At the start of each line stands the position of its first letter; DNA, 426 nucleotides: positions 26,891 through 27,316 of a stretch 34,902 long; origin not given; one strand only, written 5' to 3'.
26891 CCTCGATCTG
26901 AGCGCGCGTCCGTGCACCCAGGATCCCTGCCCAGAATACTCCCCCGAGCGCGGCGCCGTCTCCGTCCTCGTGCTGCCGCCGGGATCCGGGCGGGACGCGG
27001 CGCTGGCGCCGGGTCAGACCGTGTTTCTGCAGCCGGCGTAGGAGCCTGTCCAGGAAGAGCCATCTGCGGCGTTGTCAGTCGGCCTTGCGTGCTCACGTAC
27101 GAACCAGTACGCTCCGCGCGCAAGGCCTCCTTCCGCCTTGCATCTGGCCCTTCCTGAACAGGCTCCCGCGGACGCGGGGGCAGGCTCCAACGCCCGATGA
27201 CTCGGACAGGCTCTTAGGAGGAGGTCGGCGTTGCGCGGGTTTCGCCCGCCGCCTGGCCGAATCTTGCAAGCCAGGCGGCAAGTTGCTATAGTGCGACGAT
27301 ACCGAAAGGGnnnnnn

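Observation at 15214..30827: Five copies of a 156-196 bp palindromic MITE/REP-like element in 16 kb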

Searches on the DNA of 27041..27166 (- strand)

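Call 45: build_rna_model(alignment_id=A4, structure=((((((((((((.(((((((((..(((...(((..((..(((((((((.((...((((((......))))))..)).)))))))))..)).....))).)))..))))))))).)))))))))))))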
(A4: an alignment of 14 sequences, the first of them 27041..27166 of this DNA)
Model R1 built from alignment A4 (14 sequences, 126 columns); structure: as given.
model positions 126; base pairs 46; branch points 0; effective number of sequences 0.57; information 0.589 bits per position. Calibrated on 0.2 Mb of random sequence (short: E-values are rough).
structure used (alignment columns):
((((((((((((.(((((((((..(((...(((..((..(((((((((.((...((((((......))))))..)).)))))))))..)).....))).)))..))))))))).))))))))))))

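Call 46: search_with_rna_model(model_id=R1, sources=[window, L001, L002, L003, L005, L006, L007, L008, L009, L010, L011, L012, L013, L014, L015, L016, L017, L018, L019, L020, L021, L022, L023, L024, L025, L026, L027, L028, L029, L030, L031, L033, L034, L035, L036, L037, L038, L039, L040, L041, L042, L044, L045, L046, L047, L048, L049, L050, L052, L053, L054, L055, L056, L057, L058, L059, L060, L061, L062, L063, L064, L065, L066, L067, L068, L069, L070, L071, L072, L073, L074, L075, L076, L077, L078, L079, L080, L081, L082, L083, L084, L085], max_evalue=0.001, make_alignment=true)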
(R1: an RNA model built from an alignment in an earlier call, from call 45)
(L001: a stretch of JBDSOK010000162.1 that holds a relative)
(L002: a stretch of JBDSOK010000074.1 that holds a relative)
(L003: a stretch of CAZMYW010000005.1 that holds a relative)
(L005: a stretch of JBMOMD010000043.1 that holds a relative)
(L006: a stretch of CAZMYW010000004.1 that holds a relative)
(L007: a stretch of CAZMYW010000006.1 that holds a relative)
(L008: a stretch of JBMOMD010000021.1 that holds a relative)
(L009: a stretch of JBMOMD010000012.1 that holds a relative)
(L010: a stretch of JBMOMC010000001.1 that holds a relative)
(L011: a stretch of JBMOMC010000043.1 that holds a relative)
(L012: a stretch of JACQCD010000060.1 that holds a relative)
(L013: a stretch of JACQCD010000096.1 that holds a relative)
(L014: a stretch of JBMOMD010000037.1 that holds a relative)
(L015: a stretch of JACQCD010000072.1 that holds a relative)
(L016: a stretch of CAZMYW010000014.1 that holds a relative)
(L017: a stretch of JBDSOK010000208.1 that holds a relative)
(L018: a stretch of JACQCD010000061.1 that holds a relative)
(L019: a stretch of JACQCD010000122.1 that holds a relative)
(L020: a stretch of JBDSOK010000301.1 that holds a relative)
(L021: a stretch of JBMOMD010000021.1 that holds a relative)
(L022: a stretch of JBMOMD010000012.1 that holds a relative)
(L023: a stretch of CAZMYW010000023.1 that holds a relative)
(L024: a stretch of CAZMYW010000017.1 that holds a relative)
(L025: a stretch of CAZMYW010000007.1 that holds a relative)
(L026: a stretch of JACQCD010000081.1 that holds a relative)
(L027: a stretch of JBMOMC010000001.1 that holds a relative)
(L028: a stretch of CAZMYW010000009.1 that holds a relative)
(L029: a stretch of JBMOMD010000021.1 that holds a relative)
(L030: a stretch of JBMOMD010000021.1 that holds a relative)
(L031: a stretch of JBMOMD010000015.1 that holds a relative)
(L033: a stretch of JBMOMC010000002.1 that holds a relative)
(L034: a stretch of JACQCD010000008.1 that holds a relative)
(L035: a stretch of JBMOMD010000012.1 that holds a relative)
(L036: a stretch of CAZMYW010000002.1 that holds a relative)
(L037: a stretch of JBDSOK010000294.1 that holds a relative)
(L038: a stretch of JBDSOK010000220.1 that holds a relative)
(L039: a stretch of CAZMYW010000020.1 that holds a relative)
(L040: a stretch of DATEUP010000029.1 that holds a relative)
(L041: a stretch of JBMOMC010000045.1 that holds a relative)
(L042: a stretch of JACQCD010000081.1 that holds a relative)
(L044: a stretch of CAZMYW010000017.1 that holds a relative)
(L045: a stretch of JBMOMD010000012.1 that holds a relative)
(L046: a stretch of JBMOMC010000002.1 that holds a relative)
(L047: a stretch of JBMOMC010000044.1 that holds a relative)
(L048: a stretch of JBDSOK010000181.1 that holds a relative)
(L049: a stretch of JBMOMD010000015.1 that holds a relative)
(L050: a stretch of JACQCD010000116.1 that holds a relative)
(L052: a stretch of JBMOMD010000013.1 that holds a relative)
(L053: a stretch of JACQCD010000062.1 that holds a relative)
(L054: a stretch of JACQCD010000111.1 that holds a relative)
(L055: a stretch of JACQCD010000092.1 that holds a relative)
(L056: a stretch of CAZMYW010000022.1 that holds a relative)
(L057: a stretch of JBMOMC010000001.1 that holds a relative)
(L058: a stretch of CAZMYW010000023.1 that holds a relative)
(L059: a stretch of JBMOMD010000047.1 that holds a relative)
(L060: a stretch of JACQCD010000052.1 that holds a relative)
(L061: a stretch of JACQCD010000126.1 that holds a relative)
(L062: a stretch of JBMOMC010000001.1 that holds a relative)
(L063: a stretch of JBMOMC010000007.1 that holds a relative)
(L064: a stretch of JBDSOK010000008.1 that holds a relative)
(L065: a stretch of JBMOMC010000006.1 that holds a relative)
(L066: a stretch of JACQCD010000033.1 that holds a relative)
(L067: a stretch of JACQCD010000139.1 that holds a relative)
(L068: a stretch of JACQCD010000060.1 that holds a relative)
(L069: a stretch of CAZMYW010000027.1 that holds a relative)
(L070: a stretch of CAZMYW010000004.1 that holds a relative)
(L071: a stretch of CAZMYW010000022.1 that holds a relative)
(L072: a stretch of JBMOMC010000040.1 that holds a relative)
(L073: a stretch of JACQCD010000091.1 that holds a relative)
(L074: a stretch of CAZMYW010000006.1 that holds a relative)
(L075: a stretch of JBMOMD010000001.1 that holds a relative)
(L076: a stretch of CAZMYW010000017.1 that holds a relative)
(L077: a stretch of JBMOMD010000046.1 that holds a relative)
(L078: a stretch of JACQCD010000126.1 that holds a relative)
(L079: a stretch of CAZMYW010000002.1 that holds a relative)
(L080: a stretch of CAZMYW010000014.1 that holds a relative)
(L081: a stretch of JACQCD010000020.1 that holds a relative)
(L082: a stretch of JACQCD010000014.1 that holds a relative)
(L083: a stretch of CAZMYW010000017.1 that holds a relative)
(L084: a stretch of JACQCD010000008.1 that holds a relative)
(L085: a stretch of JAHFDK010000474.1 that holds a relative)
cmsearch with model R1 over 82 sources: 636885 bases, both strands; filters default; matches with E-value up to 0.001: 159.
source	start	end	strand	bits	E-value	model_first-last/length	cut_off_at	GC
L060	4736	4861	-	151.6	1.7e-31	1-126/126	no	0.63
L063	3706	3831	+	150.9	2.5e-31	1-126/126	no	0.63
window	27041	27166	-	149.8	4.4e-31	1-126/126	no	0.64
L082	2454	2579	+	148.8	7.5e-31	1-126/126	no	0.62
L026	1004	1129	+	147.8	1.3e-30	1-126/126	no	0.63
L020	2158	2283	-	147.6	1.4e-30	1-126/126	no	0.64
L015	4581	4706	+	147.3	1.7e-30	1-126/126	no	0.63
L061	1934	2059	+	146.2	3e-30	1-126/126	no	0.69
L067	3318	3443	+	144.9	6e-30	1-126/126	no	0.62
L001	3195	3320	-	144.7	6.5e-30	1-126/126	no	0.62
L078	882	1007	+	143.9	1e-29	1-126/126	no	0.63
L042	846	971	-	143.6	1.2e-29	1-126/126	no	0.63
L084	668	793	+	141.4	3.9e-29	1-126/126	no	0.65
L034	6252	6378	-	139.5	1e-28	1-126/126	no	0.67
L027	4324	4450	+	139.3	1.2e-28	1-126/126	no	0.65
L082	4270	4396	+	138.7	1.6e-28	1-126/126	no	0.65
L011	2913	3039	-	136.8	4.3e-28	1-126/126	no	0.65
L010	5845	5971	+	136.6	4.7e-28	1-126/126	no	0.64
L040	2028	2192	-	136.5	4.9e-28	1-126/126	no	0.64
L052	443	570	-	135.9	6.7e-28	1-126/126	no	0.66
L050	2377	2504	+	135.8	7.1e-28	1-126/126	no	0.66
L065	4517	4643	-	134.5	1.4e-27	1-126/126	no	0.65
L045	2061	2187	-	132.4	4.4e-27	1-126/126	no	0.67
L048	3895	4020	+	129.1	2.4e-26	1-126/126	no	0.65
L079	2804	2930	-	129.1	2.5e-26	1-126/126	no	0.65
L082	585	709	+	125.6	1.6e-25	1-126/126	no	0.64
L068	6383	6508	+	118.7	5.9e-24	1-126/126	no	0.61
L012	2481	2606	+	116.8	1.6e-23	1-126/126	no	0.6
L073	2496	2621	+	116.2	2.2e-23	1-126/126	no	0.62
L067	3138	3263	-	115.9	2.5e-23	1-126/126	no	0.6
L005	923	1046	-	115.6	3e-23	1-126/126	no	0.66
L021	3114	3239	-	115.1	3.9e-23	1-126/126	no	0.61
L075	5080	5203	-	111.9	2.2e-22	1-126/126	no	0.65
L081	4304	4427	-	111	3.4e-22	1-126/126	no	0.64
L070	4219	4343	-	109.9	6e-22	1-126/126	no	0.68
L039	1408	1533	+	109.4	8e-22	1-126/126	no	0.7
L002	4126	4249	+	108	1.7e-21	1-126/126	no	0.68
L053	2633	2758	-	107.9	1.7e-21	1-126/126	no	0.63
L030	2374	2498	-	106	4.7e-21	1-126/126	no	0.66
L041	1428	1572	+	103.7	1.6e-20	1-126/126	no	0.63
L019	7845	7968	-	103.2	2.1e-20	1-126/126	no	0.64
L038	914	1037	-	101.1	6.2e-20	1-126/126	no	0.67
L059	7572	7695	-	99.2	1.7e-19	1-126/126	no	0.65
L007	4421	4546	+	99.2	1.8e-19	1-126/126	no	0.7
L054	5424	5548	-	98.5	2.5e-19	1-126/126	no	0.65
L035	7676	7801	-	97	5.4e-19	1-126/126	no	0.64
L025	6519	6644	+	96.1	9e-19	1-126/126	no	0.66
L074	6406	6531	+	95.4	1.3e-18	1-126/126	no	0.68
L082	6584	6709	-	94.5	2e-18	1-126/126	no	0.67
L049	3842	3966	+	94.5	2.1e-18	1-126/126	no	0.62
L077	144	269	-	93.9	2.8e-18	1-126/126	no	0.69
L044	4091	4215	+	93.9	2.9e-18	1-126/126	no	0.66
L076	2138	2263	+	92.9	4.7e-18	1-126/126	no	0.67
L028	278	404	+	92.7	5.2e-18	1-126/126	no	0.62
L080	6713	6838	-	92.2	7e-18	1-126/126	no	0.69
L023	7823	7947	+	91.9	8.2e-18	1-126/126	no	0.64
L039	6989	7113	+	91.2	1.2e-17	1-126/126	no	0.67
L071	6444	6568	+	91.1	1.2e-17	1-126/126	no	0.67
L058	3949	4073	+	90.8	1.5e-17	1-126/126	no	0.62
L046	3457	3581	-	90.6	1.6e-17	1-126/126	no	0.66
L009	1998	2122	+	90.6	1.6e-17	1-126/126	no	0.67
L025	144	269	+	90.5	1.6e-17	1-126/126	no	0.67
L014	1899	2023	-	90.5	1.7e-17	1-126/126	no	0.66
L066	5294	5419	+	89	3.7e-17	1-126/126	no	0.65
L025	7776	7901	+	89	3.8e-17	1-126/126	no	0.71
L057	1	106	+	87.3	8.9e-17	22-126/126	5'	0.65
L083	2782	2907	-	86.1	1.7e-16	1-126/126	no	0.65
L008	1227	1352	-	85.4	2.5e-16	1-126/126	no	0.67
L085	657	812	+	84.7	3.5e-16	1-126/126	no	0.6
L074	3985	4109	+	84.2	4.7e-16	1-126/126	no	0.68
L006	6112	6236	-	83.4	7.1e-16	1-126/126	no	0.67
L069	6757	6878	+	82.6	1.1e-15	1-126/126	no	0.64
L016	3539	3664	-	82.1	1.4e-15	1-126/126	no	0.6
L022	510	635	+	81.5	2e-15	1-126/126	no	0.67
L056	2174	2299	-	80.7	2.9e-15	1-126/126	no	0.69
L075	7352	7475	+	79.8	4.8e-15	1-126/126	no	0.64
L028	4248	4373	-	78.2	1.1e-14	1-126/126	no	0.67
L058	6692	6816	+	77.7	1.4e-14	1-126/126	no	0.71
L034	7261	7386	-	76.5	2.6e-14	1-126/126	no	0.67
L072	6804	6929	+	76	3.5e-14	1-126/126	no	0.64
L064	3046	3168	+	75.4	4.7e-14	1-126/126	no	0.57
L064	548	668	-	74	1e-13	1-126/126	no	0.7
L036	7258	7383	-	73.3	1.4e-13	1-126/126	no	0.7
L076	4052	4177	+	71.5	3.8e-13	1-126/126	no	0.67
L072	3063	3185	-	71.2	4.5e-13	1-126/126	no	0.63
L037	2955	3099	-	68.1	2.3e-12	1-126/126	no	0.61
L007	3194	3317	-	66.7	4.7e-12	1-126/126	no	0.65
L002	7557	7702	-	65.9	7.3e-12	1-126/126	no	0.58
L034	597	719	+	64.7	1.4e-11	1-126/126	no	0.6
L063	3706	3831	-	63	3.4e-11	1-126/126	no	0.63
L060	4736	4861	+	61.6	7.1e-11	1-126/126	no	0.63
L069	4334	4456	-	61.4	7.7e-11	1-126/126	no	0.59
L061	1934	2059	-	60.8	1.1e-10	1-126/126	no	0.69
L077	7626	7811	+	59.6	2e-10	1-126/126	no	0.63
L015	4581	4706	-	59.3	2.3e-10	1-126/126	no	0.63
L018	803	876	-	59.2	2.4e-10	1-126/126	no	0.55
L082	2454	2579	-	58.2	4.2e-10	1-126/126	no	0.62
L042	846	971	+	56.4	1e-09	1-126/126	no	0.63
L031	7682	7857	+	56.2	1.2e-09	1-126/126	no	0.69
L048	5142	5285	+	56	1.3e-09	1-126/126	no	0.62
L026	1004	1129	-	54.9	2.4e-09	1-126/126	no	0.63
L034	6252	6378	+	54.7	2.6e-09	1-126/126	no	0.67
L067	3318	3443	-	53.3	5.4e-09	1-126/126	no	0.62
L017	2006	2060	-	53.3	5.5e-09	1-126/126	no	0.65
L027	4324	4450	-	53.1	6.2e-09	1-126/126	no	0.65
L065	4517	4643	+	53.1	6.2e-09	1-126/126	no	0.65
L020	2158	2283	+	52.9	6.8e-09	1-126/126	no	0.64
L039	4066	4184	+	52.4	8.8e-09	1-126/126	no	0.67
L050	2377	2504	-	52.4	9e-09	1-126/126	no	0.66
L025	4547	4669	+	51.4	1.5e-08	1-126/126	no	0.68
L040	2028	2192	+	50.4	2.5e-08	1-126/126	no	0.64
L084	668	793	-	50.4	2.5e-08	1-126/126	no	0.65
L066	4704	4823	-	50.4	2.5e-08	1-126/126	no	0.62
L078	882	1007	-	49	5.3e-08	1-126/126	no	0.63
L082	4270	4396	-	48.9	5.7e-08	1-126/126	no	0.65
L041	1428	1572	-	48.8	5.7e-08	1-126/126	no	0.63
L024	1461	1637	+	48.7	6.3e-08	1-126/126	no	0.71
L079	2804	2930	+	48.3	7.6e-08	1-126/126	no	0.65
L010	5845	5971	-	47.5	1.2e-07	1-126/126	no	0.64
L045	2061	2187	+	47.3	1.3e-07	1-126/126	no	0.67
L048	3895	4020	-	47.2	1.4e-07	1-126/126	no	0.65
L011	2913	3039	+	47.1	1.4e-07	1-126/126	no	0.65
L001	3195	3320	+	46.7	1.8e-07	1-126/126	no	0.62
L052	443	570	+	46.5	2e-07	1-126/126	no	0.66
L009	811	997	-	46.2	2.4e-07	1-126/126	no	0.67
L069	119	208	+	44.4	6e-07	18-109/126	no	0.7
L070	6382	6498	+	43.5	9.7e-07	1-126/126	no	0.7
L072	214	432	-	43.1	1.2e-06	1-126/126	no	0.63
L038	5946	6099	-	42.1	2e-06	1-126/126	no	0.66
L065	2894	3129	-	40.6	4.4e-06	1-126/126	no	0.63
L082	585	709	-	39.4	8.3e-06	1-126/126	no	0.64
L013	3707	3892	+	39.3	8.7e-06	1-126/126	no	0.61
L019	7845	7968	+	37.5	2.2e-05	1-126/126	no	0.64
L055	2671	2814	-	37.2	2.6e-05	1-126/126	no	0.6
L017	2006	2060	+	37.1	2.8e-05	1-126/126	no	0.65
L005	923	1046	+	36.9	3.1e-05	1-126/126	no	0.66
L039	1408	1533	-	36.8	3.3e-05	1-126/126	no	0.7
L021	3114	3239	+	36.2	4.6e-05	1-126/126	no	0.61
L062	6312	6498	+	35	8.3e-05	1-126/126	no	0.59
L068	6383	6508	-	34.8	9.6e-05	1-126/126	no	0.61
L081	4304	4427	+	34.5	0.00011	1-126/126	no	0.64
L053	2633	2758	+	34.5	0.00011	1-126/126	no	0.63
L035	7676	7801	+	34.1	0.00014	1-126/126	no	0.64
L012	2481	2606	-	33.7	0.00016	1-126/126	no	0.6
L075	5080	5203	+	33.7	0.00017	1-126/126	no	0.65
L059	7572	7695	+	33.5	0.00019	1-126/126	no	0.65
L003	3209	3379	-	32.4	0.00033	1-126/126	no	0.61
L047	5549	5734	+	32.1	0.00038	1-126/126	no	0.68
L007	4421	4546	-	31.4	0.00056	1-126/126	no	0.7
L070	4219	4343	+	31.2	0.00062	1-126/126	no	0.68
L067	3138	3263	+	30.7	0.0008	1-126/126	no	0.6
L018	803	876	+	30.6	0.00084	1-126/126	no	0.55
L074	3985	4109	-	30.4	0.00094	1-126/126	no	0.68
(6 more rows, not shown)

Alignment A5: 150 matches aligned to the model, 387 columns, each read 5' to 3' on its own strand. Consensus structure (alignment columns), stored with it:
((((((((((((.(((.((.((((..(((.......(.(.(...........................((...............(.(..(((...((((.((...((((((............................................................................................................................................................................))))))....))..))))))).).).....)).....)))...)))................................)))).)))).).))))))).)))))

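Call 70: search_with_rna_model(model_id=R1, sources=[window, L001, L002, L003, L005, L006, L007, L008, L009, L010, L011, L012, L013, L014, L015, L016, L017, L018, L019, L020, L021, L022, L023, L024, L025, L026, L027, L028, L029, L030, L031, L033, L034, L035, L036, L037, L038, L039, L041, L042, L044, L045, L046, L047, L048, L049, L050, L052, L053, L054, L055, L056, L057, L058, L059, L060, L061, L062, L063, L064, L065, L066, L067, L068, L069, L070, L071, L072, L073, L074, L075, L076, L077, L078, L079, L080, L081, L082, L083, L084], max_evalue=1e-12, make_alignment=true)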
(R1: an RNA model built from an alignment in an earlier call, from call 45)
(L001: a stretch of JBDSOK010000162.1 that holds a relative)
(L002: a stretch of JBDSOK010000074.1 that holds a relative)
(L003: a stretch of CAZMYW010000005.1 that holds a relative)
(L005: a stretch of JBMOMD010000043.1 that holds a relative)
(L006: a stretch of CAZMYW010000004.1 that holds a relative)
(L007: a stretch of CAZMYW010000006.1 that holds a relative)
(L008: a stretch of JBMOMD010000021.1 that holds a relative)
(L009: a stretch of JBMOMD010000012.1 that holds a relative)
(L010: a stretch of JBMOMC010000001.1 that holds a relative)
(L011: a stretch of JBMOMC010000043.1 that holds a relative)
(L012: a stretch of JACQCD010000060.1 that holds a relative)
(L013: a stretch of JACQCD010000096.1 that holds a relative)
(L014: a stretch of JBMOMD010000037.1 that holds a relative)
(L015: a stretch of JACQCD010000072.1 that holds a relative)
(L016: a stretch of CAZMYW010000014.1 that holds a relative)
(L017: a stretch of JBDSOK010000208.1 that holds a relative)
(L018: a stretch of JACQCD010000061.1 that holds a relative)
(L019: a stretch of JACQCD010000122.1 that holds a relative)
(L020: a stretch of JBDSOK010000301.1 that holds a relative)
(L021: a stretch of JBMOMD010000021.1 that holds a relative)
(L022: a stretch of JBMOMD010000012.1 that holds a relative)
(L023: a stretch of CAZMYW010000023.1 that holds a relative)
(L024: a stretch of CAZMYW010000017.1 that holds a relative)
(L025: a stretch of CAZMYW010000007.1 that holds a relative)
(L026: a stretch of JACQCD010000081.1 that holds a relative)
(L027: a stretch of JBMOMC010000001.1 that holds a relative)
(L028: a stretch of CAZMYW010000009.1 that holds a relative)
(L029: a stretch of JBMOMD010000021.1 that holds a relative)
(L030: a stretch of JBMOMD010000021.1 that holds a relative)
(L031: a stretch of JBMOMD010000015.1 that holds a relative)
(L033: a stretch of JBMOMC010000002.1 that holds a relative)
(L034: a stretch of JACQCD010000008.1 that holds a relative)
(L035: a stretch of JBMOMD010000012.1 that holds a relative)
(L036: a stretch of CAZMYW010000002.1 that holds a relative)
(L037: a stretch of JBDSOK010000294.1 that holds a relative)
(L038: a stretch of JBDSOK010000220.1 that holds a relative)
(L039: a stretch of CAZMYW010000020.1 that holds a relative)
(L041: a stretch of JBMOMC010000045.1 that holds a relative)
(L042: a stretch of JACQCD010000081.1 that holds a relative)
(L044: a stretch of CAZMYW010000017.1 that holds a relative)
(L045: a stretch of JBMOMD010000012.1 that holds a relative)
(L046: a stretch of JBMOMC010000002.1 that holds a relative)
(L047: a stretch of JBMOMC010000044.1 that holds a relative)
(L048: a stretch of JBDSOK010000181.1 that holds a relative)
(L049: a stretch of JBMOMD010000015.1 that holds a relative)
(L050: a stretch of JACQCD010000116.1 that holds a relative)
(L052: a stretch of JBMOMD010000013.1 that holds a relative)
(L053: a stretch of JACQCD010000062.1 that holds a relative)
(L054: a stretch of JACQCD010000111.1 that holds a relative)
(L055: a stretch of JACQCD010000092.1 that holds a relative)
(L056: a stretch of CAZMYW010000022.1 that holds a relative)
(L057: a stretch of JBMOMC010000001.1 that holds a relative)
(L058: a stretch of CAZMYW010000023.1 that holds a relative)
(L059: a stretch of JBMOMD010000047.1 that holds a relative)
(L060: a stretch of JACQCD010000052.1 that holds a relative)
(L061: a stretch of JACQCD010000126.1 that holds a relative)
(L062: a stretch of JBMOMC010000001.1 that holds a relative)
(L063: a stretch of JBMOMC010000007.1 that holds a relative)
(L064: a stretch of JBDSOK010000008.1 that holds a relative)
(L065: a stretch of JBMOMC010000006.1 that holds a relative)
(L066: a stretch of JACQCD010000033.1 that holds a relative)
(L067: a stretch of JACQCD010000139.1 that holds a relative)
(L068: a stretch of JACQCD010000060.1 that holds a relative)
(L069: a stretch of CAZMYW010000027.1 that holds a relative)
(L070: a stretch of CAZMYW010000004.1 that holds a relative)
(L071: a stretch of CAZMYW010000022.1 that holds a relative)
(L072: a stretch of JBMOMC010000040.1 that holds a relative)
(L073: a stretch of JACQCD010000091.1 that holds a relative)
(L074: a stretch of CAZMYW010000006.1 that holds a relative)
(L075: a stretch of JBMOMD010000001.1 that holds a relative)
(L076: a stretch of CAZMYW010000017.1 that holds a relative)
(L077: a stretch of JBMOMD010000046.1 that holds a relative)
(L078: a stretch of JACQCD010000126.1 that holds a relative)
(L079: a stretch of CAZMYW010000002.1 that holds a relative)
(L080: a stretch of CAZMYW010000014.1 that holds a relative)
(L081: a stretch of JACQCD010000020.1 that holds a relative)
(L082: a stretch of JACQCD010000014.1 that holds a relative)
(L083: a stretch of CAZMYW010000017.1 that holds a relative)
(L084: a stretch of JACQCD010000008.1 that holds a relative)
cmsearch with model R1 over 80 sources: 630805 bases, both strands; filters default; matches with E-value up to 1e-12: 86.
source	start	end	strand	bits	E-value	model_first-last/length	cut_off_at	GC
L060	4736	4861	-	151.6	1.7e-31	1-126/126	no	0.63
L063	3706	3831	+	150.9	2.5e-31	1-126/126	no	0.63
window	27041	27166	-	149.8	4.4e-31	1-126/126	no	0.64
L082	2454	2579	+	148.8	7.4e-31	1-126/126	no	0.62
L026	1004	1129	+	147.8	1.3e-30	1-126/126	no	0.63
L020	2158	2283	-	147.6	1.4e-30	1-126/126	no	0.64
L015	4581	4706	+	147.3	1.6e-30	1-126/126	no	0.63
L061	1934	2059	+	146.2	2.9e-30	1-126/126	no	0.69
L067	3318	3443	+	144.9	6e-30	1-126/126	no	0.62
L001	3195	3320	-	144.7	6.4e-30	1-126/126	no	0.62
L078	882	1007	+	143.9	1e-29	1-126/126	no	0.63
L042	846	971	-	143.6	1.1e-29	1-126/126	no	0.63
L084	668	793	+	141.4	3.8e-29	1-126/126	no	0.65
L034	6252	6378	-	139.5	1e-28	1-126/126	no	0.67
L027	4324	4450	+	139.3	1.2e-28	1-126/126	no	0.65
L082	4270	4396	+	138.7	1.6e-28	1-126/126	no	0.65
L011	2913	3039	-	136.8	4.2e-28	1-126/126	no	0.65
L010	5845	5971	+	136.6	4.7e-28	1-126/126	no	0.64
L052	443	570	-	135.9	6.7e-28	1-126/126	no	0.66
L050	2377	2504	+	135.8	7.1e-28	1-126/126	no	0.66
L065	4517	4643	-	134.5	1.4e-27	1-126/126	no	0.65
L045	2061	2187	-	132.4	4.4e-27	1-126/126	no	0.67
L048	3895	4020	+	129.1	2.4e-26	1-126/126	no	0.65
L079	2804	2930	-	129.1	2.4e-26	1-126/126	no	0.65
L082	585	709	+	125.6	1.6e-25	1-126/126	no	0.64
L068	6383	6508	+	118.7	5.8e-24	1-126/126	no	0.61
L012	2481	2606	+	116.8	1.6e-23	1-126/126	no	0.6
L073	2496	2621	+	116.2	2.2e-23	1-126/126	no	0.62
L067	3138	3263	-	115.9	2.5e-23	1-126/126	no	0.6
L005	923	1046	-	115.6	2.9e-23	1-126/126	no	0.66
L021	3114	3239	-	115.1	3.9e-23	1-126/126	no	0.61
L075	5080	5203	-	111.9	2.1e-22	1-126/126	no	0.65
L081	4304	4427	-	111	3.3e-22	1-126/126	no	0.64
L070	4219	4343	-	109.9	5.9e-22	1-126/126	no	0.68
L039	1408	1533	+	109.4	7.9e-22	1-126/126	no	0.7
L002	4126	4249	+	108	1.7e-21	1-126/126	no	0.68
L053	2633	2758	-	107.9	1.7e-21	1-126/126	no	0.63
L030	2374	2498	-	106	4.7e-21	1-126/126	no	0.66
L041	1428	1572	+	103.7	1.6e-20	1-126/126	no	0.63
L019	7845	7968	-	103.2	2e-20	1-126/126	no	0.64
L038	914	1037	-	101.1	6.1e-20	1-126/126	no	0.67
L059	7572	7695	-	99.2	1.7e-19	1-126/126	no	0.65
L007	4421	4546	+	99.2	1.7e-19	1-126/126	no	0.7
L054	5424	5548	-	98.5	2.4e-19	1-126/126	no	0.65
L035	7676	7801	-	97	5.4e-19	1-126/126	no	0.64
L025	6519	6644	+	96.1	8.9e-19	1-126/126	no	0.66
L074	6406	6531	+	95.4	1.3e-18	1-126/126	no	0.68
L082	6584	6709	-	94.5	2e-18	1-126/126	no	0.67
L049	3842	3966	+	94.5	2e-18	1-126/126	no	0.62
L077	144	269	-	93.9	2.8e-18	1-126/126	no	0.69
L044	4091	4215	+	93.9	2.8e-18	1-126/126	no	0.66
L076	2138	2263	+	92.9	4.7e-18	1-126/126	no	0.67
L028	278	404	+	92.7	5.1e-18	1-126/126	no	0.62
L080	6713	6838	-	92.2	6.9e-18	1-126/126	no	0.69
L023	7823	7947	+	91.9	8.1e-18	1-126/126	no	0.64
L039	6989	7113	+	91.2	1.2e-17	1-126/126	no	0.67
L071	6444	6568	+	91.1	1.2e-17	1-126/126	no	0.67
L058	3949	4073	+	90.8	1.5e-17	1-126/126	no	0.62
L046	3457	3581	-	90.6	1.6e-17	1-126/126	no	0.66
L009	1998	2122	+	90.6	1.6e-17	1-126/126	no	0.67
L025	144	269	+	90.5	1.6e-17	1-126/126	no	0.67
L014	1899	2023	-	90.5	1.7e-17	1-126/126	no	0.66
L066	5294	5419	+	89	3.7e-17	1-126/126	no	0.65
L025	7776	7901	+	89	3.7e-17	1-126/126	no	0.71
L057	1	106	+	87.3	8.8e-17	22-126/126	5'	0.65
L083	2782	2907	-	86.1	1.7e-16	1-126/126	no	0.65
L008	1227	1352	-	85.4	2.4e-16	1-126/126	no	0.67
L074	3985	4109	+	84.2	4.7e-16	1-126/126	no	0.68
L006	6112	6236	-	83.4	7e-16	1-126/126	no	0.67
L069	6757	6878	+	82.6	1e-15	1-126/126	no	0.64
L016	3539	3664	-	82.1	1.4e-15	1-126/126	no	0.6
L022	510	635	+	81.5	1.9e-15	1-126/126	no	0.67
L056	2174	2299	-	80.7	2.8e-15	1-126/126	no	0.69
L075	7352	7475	+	79.8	4.8e-15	1-126/126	no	0.64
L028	4248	4373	-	78.2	1.1e-14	1-126/126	no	0.67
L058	6692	6816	+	77.7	1.4e-14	1-126/126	no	0.71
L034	7261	7386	-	76.5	2.6e-14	1-126/126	no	0.67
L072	6804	6929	+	76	3.4e-14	1-126/126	no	0.64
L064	3046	3168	+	75.4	4.7e-14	1-126/126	no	0.57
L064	548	668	-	74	1e-13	1-126/126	no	0.7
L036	7258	7383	-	73.3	1.4e-13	1-126/126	no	0.7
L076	4052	4177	+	71.5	3.8e-13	1-126/126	no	0.67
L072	3063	3185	-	71.2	4.4e-13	1-126/126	no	0.63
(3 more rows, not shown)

Alignment A6: 86 matches aligned to the model, 185 columns, each read 5' to 3' on its own strand. Consensus structure (alignment columns), stored with it:
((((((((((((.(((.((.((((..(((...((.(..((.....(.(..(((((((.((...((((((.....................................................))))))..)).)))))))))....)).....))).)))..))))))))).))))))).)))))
